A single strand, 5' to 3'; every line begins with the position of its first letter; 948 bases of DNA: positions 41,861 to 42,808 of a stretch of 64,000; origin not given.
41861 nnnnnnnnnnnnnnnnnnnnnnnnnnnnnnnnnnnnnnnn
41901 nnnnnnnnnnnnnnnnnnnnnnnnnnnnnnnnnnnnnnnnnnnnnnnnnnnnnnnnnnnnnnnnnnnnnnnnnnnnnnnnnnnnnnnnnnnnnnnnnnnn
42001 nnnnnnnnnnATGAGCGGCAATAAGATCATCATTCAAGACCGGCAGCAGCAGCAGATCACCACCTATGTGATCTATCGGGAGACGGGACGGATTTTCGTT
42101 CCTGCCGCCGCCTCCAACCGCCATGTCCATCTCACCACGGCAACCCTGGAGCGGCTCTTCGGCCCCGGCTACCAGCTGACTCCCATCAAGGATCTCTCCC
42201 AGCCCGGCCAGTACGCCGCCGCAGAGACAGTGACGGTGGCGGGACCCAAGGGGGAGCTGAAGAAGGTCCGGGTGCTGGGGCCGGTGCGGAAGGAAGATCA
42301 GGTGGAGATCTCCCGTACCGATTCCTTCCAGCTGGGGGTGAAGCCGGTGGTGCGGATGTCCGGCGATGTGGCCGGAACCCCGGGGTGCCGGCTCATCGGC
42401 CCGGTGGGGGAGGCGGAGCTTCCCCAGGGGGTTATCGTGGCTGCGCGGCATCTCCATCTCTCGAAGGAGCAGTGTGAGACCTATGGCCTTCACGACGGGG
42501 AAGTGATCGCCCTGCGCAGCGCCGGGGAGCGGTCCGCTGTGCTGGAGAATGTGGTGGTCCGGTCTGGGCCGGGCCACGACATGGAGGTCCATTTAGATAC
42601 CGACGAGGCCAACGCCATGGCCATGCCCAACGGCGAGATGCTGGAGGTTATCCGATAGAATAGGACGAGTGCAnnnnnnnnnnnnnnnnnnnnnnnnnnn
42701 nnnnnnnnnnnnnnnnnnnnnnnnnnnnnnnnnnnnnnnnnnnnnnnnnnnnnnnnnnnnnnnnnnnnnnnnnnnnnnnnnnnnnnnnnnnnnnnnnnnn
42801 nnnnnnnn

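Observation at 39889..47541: Pdu-like microcompartment operon with no aldehyde dehydrogenase and no recognisable signature enzyme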

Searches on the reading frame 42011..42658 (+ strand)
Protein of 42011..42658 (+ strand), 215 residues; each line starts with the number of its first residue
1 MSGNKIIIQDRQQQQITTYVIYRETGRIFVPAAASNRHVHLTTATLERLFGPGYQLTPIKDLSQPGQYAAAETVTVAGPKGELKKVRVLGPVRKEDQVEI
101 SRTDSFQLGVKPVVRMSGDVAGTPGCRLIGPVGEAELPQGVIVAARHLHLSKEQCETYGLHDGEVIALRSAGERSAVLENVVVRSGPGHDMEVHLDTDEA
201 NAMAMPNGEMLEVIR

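Call 3: search_protein_families(library=pfam, proteins=[window:42011-42658:+], max_evalue=0.01)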
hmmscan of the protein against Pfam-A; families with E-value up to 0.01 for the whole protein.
window:42011-42658:+ (215 aa): 1 family
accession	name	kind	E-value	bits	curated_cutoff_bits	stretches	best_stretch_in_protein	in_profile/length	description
PF06130.18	PTAC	-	5.7e-73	244.9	25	1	33-205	3-175/176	Phosphate propanoyltransferase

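Call 5: search_protein_families(library=ncbifam, proteins=[window:42011-42658:+], max_evalue=0.1)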
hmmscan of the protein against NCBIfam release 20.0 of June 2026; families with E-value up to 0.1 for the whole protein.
window:42011-42658:+ (215 aa): 2 families
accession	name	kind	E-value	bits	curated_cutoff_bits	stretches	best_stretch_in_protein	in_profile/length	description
NF011652.1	PRK15070.1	subfamily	3.7e-75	251.7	209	1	31-213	2-184/185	phosphate propanoyltransferase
NF040837.1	BMC_EutD_Gpos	exception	3.9e-63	212.6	315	1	26-213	14-203/205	ethanolamine utilization phosphate acetyltransferase EutD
